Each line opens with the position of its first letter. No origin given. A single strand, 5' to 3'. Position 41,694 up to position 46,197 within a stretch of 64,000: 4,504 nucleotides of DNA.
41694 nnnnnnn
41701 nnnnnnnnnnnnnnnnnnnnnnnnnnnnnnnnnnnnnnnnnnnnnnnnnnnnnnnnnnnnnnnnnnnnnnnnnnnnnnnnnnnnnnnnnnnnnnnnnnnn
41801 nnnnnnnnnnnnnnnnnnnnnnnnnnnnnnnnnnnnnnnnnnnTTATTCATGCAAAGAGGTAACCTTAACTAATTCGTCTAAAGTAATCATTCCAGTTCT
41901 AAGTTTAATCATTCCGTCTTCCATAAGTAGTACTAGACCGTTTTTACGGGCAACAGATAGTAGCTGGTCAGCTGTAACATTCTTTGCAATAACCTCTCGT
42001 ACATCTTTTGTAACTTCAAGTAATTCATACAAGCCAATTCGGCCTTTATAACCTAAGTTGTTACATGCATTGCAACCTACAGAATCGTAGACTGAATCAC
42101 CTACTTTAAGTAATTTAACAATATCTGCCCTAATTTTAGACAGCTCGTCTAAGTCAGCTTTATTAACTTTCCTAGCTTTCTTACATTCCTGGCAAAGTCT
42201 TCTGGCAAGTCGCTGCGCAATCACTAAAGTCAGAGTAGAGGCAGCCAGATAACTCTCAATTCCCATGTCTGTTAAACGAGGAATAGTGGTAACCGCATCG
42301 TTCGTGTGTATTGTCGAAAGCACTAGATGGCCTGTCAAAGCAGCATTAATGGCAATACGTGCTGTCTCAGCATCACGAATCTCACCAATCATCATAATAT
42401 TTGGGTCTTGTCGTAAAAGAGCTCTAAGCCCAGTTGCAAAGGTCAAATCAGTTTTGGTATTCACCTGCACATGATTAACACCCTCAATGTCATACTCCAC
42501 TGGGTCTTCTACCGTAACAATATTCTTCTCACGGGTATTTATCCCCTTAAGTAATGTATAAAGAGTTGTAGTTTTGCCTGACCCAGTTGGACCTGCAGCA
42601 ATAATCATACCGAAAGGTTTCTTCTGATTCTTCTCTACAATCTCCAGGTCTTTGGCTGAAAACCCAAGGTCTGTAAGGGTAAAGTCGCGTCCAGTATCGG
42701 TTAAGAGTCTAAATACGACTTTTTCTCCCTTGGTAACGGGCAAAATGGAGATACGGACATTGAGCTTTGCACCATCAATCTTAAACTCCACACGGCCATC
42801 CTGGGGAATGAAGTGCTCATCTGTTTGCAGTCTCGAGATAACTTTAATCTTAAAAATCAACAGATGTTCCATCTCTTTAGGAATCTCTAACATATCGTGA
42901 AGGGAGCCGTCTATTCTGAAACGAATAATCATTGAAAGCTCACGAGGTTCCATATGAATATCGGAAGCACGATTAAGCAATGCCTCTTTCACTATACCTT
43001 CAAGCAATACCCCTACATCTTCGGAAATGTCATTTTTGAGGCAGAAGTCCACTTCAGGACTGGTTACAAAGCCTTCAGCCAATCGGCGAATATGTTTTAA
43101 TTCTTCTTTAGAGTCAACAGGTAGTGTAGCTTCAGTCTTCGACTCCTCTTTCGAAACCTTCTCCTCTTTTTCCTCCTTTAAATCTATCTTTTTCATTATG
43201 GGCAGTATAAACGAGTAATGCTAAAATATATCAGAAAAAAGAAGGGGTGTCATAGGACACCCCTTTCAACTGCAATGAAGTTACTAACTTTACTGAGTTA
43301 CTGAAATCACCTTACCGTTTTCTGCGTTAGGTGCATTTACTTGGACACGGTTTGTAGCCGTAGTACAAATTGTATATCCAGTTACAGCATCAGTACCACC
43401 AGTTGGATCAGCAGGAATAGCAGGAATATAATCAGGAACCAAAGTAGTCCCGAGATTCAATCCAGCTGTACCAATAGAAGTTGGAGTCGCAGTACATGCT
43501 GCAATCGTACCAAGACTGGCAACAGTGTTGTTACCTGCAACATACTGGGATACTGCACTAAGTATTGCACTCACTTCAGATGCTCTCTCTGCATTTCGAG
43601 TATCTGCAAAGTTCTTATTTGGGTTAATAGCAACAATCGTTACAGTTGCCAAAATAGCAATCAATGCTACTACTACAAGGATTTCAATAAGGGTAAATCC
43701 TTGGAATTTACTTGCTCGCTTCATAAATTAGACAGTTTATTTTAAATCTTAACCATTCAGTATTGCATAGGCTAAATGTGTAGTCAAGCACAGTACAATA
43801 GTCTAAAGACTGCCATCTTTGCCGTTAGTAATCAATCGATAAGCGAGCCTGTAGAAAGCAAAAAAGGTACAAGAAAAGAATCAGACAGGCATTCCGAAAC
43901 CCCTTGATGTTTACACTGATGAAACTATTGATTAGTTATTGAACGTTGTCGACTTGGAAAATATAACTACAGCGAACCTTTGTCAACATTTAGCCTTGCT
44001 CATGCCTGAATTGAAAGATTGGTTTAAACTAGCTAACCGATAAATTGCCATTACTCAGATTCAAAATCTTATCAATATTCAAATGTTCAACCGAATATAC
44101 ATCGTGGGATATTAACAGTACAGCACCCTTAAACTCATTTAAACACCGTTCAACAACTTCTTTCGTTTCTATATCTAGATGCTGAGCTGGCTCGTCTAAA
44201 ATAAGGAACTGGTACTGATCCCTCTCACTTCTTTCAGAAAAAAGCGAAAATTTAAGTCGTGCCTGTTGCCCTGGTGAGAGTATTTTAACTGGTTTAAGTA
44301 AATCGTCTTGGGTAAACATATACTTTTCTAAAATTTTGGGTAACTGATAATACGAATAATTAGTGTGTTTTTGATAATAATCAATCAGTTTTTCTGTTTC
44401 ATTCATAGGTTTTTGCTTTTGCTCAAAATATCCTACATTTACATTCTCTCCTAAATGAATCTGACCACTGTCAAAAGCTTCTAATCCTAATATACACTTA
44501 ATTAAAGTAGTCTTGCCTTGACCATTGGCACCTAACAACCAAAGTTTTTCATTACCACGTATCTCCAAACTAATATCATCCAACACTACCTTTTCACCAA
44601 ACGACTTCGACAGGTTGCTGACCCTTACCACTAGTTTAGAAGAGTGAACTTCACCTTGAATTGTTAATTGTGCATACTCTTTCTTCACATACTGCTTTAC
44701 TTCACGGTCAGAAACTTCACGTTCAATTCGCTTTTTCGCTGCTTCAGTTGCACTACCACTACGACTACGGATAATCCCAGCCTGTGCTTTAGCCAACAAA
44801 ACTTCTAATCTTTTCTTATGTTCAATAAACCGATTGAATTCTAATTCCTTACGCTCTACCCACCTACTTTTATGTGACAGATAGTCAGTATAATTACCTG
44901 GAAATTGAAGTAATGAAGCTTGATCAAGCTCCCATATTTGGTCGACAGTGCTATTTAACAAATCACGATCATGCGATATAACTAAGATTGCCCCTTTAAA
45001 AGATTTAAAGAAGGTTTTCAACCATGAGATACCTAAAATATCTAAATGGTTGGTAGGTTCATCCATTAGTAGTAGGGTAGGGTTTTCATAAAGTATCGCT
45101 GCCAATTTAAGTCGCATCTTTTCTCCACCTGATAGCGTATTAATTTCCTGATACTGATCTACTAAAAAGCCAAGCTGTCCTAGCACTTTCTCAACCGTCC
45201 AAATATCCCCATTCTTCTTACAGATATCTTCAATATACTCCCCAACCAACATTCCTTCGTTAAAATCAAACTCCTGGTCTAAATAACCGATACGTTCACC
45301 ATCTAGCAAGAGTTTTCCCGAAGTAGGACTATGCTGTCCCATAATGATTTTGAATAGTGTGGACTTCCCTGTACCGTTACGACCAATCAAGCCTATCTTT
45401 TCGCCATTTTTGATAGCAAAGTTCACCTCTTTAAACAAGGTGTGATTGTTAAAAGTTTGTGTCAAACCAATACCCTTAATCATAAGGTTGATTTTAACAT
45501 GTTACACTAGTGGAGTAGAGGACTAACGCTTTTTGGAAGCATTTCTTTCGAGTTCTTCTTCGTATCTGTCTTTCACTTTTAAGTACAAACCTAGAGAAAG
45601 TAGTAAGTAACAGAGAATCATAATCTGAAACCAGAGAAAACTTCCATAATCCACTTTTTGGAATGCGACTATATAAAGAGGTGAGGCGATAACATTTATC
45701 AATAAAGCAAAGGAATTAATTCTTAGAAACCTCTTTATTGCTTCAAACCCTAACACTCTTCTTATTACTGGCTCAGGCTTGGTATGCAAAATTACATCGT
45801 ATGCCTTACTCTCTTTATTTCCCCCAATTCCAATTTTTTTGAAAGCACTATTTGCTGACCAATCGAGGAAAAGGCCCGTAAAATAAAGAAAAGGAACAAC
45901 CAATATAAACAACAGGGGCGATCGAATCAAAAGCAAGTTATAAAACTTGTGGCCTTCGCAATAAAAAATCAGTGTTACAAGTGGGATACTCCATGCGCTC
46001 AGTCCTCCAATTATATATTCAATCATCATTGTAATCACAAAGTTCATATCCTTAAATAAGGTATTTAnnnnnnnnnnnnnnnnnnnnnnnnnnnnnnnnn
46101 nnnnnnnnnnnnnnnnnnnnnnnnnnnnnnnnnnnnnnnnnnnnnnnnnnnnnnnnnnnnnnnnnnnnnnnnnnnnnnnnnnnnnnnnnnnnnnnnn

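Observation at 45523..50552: Uncharacterised five-gene minus-strand operon: two large hypotheticals, an atypical Hanks-type kinase, an FNR-like oxidoreductase and a membrane protein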

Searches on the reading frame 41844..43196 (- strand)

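Call 57: search_protein_families(library=pfam, proteins=[window:41844-43196:-], max_evalue=0.001)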
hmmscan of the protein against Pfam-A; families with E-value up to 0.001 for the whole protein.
window:41844-43196:- (450 aa): 1 family
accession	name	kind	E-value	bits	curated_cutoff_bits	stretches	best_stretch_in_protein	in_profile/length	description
PF00437.27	T2SSE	-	5.2e-122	407.5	24.9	1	63-442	10-368/370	Type II/IV secretion system protein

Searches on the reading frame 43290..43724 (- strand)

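Call 57: search_protein_families(library=pfam, proteins=[window:43290-43724:-], max_evalue=0.001)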
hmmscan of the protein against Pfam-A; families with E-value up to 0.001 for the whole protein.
window:43290-43724:- (144 aa): 1 family
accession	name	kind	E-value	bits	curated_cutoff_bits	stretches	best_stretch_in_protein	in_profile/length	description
PF07963.17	N_methyl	-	4.6e-07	29.6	21.2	1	6-29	3-26/27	Prokaryotic N-terminal methylation motif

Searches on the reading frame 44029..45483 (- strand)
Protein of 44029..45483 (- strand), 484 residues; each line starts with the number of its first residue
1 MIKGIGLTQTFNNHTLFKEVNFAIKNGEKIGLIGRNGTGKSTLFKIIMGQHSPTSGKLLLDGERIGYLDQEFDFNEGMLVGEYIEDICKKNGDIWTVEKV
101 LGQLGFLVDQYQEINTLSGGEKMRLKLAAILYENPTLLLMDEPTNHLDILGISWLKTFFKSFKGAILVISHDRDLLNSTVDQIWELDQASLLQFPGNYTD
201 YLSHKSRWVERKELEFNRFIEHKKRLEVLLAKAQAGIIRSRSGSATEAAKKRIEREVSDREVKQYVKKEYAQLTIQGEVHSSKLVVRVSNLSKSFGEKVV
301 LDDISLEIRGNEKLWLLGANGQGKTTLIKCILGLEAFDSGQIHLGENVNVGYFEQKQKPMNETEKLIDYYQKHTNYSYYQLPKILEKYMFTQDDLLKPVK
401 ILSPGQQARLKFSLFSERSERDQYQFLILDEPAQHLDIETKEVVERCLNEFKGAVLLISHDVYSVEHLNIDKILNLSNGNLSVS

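Call 3: search_protein_families(library=pfam, proteins=[window:44029-45483:-], max_evalue=0.1)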
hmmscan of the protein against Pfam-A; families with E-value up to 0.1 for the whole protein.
window:44029-45483:- (484 aa): 30 families (the best 25 are shown)
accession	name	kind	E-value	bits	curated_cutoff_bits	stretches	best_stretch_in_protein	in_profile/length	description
PF00005.33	ABC_tran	-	4.5e-45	154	25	2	18-145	2-137/137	ABC transporter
PF13304.12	AAA_21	-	1.1e-13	52.3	27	2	110-163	231-287/304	AAA domain, putative AbiEii toxin, Type IV TA system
PF02463.25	SMC_N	-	1.9e-10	41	40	2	108-182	128-207/220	RecF/RecN/SMC N terminal domain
PF13555.12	AAA_29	-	9.6e-07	28.9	27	1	11-44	7-39/61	P-loop containing region of AAA domain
PF13401.12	AAA_22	-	0.00066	20.4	27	0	316-457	10-120/130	AAA domain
PF01926.29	MMR_HSR1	-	0.00077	20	21.9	1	29-55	1-27/113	50S ribosome-binding GTPase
PF05729.18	NACHT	-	0.0017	18.6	26.7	0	314-332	3-21/167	NACHT domain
PF03193.22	RsgA_GTPase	-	0.0022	18.3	30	0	13-51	93-130/174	RsgA GTPase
PF24883.2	NPHP3_N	-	0.0031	18.2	24.8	0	312-367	23-72/164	Nephrocystin 3, N-terminal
PF19263.5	DUF5906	-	0.0035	18.4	27.6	0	32-57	1-29/114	Family of unknown function (DUF5906)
PF00004.35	AAA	-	0.0041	18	21.2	0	32-50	3-21/131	ATPase family associated with various cellular activities (AAA)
PF12848.13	ABC_tran_Xtn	-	0.0041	17.6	25.9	1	184-253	1-64/85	ABC transporter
PF13479.12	AAA_24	-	0.0044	17.3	27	0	28-64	3-32/195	AAA domain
PF20720.3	nSTAND3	-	0.0077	16.4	27.2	0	311-332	17-38/155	Novel STAND NTPase 3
PF01078.27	Mg_chelatase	-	0.0097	15.8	20.3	0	303-334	14-45/207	Magnesium chelatase, subunit ChlI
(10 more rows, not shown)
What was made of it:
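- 44029..45483 (-): 484-aa ABC-F ATPase of the translation-factor or ribosome-protection type. It lies 39 bp downstream and is probably the last gene of the same transcript. Call 3: two ABC_tran domains plus a weak ABC_tran_Xtn match (17.6 bits, below its 25.9 cut-off).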

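Call 4: search_protein_families(library=ncbifam, proteins=[window:44029-45483:-], max_evalue=0.1)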
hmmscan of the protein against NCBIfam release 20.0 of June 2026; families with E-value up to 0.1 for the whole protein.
window:44029-45483:- (484 aa): 198 families (the best 25 are shown)
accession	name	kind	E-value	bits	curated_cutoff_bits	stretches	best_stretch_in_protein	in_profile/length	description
NF000355.4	ribo_prot_ABC_F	equivalog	1.8e-114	383.3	380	2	3-235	4-236/499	ribosomal protection-like ABC-F family protein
NF043038.1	ABCF_CplR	exception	3.3e-83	280.2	780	2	115-480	94-473/544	ABC-F type ribosomal protection protein CplR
NF000170.2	ABCF_Vga_all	exception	5.1e-83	279.3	725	3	231-482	219-459/521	Vga family ABC-F type ribosomal protection protein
NF008775.0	PRK11819.1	equivalog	8e-83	278.9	599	2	110-468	157-508/556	energy-dependent translational throttle protein EttA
NF050005.1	ABC_ATPase_Uup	equivalog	9.4e-83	278.5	900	2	97-469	139-504/636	ATP-binding cassette ATPase Uup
TIGR03719.1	ABC_ABC_ChvD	subfamily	1.1e-81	275.2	806.75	2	109-468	154-506/552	energy-dependent translational throttle protein EttA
NF011646.0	PRK15064.1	equivalog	1.1e-81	274.9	762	2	118-478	157-510/530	ABC-F family ATPase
NF000168.2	ABCF_Msr_all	exception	1.2e-79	268.1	680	2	8-228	12-212/487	Msr family ABC-F type ribosomal protection protein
NF008358.0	PRK11147.1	equivalog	6.7e-76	255.9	936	2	97-471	139-506/635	ABC transporter ATP-binding protein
NF000169.2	ABCF_Sal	exception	1.4e-72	245.1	725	2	111-469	125-495/542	Sal family ABC-F type ribosomal protection protein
NF000514.1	ABCF_OptrA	exception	3.1e-68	230.7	1450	2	100-473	165-529/655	ABC-F type ribosomal protection protein OptrA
NF000171.1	ABCF_producer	exception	4.7e-65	220.1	800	2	108-469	155-528/541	TlrC/CarA/OleB/SrmB family ABC-F type ribosomal protection protein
NF007921.0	PRK10636.1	equivalog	1.4e-61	208.6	917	2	99-465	131-490/638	ABC transporter ATP-binding protein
NF000167.2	ABCF_Lsa_all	exception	2.1e-59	201.8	750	2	8-212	10-212/492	Lsa family ABC-F type ribosomal protection protein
NF000166.1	ABCF_CarA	exception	4.8e-55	186.8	1050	4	108-232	165-289/556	ABC-F type ribosomal protection protein Car(A)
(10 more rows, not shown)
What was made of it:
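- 44029..45483 (-): Call 4: NF000355 at 383.3 bits against a cut-off of 380.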

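Call 5: search_protein_families(library=padloc, proteins=[window:44029-45483:-], max_evalue=0.1)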
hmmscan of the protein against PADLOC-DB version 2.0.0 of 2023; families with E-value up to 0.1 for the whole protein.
window:44029-45483:- (484 aa): 45 families (the best 25 are shown)
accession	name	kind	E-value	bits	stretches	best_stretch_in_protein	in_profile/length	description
PDLC04135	mad3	-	4.1e-45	152.9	4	112-188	259-339/374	mads_3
PDLC04140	mad8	-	5.4e-15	53.7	2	296-465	12-237/314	mads_8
PDLC02980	AriA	-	6.8e-15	53.8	3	109-176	230-303/304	-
PDLC02335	AbiLi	-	1e-09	35.9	2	268-378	35-121/326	AbiLi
PDLC04164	AriA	-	2.1e-08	32.1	1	109-157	164-212/253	-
PDLC04242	PDC-M01A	-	2.2e-08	30.8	2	107-150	394-440/566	-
PDLC00304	PtuA1|PtuA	-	6.6e-08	30.1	1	287-371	16-97/444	AAA ATPase domain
PDLC04213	HEC-02A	-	1.4e-07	29.4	2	11-54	8-50/337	-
PDLC03878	NsnB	-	5.3e-07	27.7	1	316-397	26-105/345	-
PDLC00289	PtuA1|PtuA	-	5.7e-07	26.9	1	301-377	14-98/404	AAA ATPase domain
PDLC00075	GajA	-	6.1e-07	26.3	1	299-332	12-43/536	AAA ATPase domain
PDLC00098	GajA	-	8.9e-06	22.7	1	398-477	264-344/534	AAA ATPase domain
PDLC02914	ATPase-Toprim_I-B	-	1.6e-05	22.3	1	304-336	18-50/443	-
PDLC00274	PtuA1|PtuA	-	0.00012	19.5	1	27-51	34-58/438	AAA ATPase domain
PDLC04144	HEC-01B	-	0.00018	18.7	0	12-47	9-43/395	-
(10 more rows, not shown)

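Call 51: find_related_loci(query=window:44029-45483:-, collection=metagenome_contigs, flank=10000)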
Query window:44029-45483:- (484 aa) in metagenome_contigs; peptide patterns used: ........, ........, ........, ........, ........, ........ (x = any residue, [..] = any of these).
223 stretches matched a pattern; 4 encode a relative of the query (tblastn E <= 1e-3); 4 distinct loci.
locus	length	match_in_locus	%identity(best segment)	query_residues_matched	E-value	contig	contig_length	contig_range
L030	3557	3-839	72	7-483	2e-139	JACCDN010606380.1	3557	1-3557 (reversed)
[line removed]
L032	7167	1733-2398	28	1-484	7e-13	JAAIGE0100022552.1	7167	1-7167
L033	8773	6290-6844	27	16-176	9e-8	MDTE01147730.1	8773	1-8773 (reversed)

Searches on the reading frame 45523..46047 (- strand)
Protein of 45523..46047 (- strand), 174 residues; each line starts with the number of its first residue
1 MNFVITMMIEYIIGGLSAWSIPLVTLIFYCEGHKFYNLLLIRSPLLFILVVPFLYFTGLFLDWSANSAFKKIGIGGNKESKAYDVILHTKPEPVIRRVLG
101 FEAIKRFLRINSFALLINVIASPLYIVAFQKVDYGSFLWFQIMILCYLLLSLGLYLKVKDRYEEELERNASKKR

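Call 3: search_protein_families(library=pfam, proteins=[window:45523-46047:-], max_evalue=0.1)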
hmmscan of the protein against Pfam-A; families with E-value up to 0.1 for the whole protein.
window:45523-46047:- (174 aa): 0 families

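Call 4: search_protein_families(library=ncbifam, proteins=[window:45523-46047:-], max_evalue=0.1)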
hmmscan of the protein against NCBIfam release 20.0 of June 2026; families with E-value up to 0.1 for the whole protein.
window:45523-46047:- (174 aa): 1 family
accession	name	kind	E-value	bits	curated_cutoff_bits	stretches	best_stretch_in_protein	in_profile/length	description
TIGR01846.1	type_I_sec_HlyB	subfamily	0.033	12.5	725.55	1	94-172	238-316/694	type I secretion system permease/ATPase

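Call 5: search_protein_families(library=padloc, proteins=[window:45523-46047:-], max_evalue=0.1)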
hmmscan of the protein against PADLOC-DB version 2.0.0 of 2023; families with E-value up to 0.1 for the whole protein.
window:45523-46047:- (174 aa): 0 families

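Call 36: list_cluster_members(proteins=[window:45523-46047:-, window:46068-46754:-, window:46771-48045:-, window:48090-49862:-, window:49893-50552:-, window:44029-45483:-])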
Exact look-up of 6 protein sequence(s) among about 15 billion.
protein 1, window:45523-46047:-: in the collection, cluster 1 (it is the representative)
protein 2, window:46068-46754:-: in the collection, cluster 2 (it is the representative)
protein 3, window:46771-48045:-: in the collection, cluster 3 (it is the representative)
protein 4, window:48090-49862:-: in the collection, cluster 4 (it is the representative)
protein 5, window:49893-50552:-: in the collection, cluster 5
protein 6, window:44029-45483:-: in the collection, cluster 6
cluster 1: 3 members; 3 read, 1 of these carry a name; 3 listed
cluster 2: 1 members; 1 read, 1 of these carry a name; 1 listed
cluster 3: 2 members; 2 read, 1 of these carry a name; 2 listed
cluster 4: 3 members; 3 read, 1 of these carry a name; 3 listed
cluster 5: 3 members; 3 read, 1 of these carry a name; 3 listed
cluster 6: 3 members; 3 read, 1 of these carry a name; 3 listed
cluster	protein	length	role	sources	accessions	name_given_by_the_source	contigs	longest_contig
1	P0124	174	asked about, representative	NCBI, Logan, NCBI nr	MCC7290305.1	hypothetical protein IT417_03590 [bacterium] | hypothetical protein [bacterium]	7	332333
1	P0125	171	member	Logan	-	-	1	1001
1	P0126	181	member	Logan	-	-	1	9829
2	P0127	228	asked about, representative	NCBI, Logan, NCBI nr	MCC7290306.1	flavodoxin reductase [bacterium]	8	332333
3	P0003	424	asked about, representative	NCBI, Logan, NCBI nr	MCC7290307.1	protein kinase [bacterium]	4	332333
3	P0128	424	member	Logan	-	-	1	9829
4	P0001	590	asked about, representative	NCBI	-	-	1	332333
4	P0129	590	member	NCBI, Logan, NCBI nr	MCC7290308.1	hypothetical protein IT417_03605 [bacterium] | hypothetical protein [bacterium]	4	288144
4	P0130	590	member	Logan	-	-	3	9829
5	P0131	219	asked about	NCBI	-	-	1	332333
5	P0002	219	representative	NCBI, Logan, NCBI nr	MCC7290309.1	hypothetical protein IT417_03610 [bacterium] | hypothetical protein [bacterium]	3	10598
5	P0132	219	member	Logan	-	-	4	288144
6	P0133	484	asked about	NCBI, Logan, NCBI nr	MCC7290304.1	ABC-F family ATP-binding cassette domain-containing protein [bacterium]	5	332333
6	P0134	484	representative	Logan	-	-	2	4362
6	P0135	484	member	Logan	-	-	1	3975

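Call 48: search_protein_families(library=phrogs, proteins=[window:45523-46047:-], max_evalue=0.1)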
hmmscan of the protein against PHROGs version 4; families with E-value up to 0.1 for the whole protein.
window:45523-46047:- (174 aa): 0 families

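Call 49: find_related_loci(query=window:45523-46047:-, collection=metagenome_contigs, flank=8000)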
Query window:45523-46047:- (174 aa) in metagenome_contigs; peptide patterns used: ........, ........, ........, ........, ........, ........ (x = any residue, [..] = any of these).
113 stretches matched a pattern, but none encodes a relative of the query by tblastn (E <= 1e-3).
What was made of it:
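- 45523..46047 (-): 174-aa basic (pI 9.4) membrane protein with four predicted TM helices. No relatives were found outside this species. Call 49: no relative in the JGI metagenome scan.
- Membrane protein: no relatives (call 49).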

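Call 69: search_solved_structures(query=window:45523-46047:-, max_evalue=10)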
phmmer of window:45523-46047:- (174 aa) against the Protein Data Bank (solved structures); distinct sequences matched with E-value up to 10: 1.
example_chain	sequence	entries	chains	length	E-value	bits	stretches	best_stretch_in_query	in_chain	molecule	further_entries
4d80_A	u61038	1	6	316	1.4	12.2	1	65-109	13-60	AAA ATPASE, CENTRAL DOMAIN PROTEIN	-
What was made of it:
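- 45523..46047 (-): Call 69: no PDB match.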
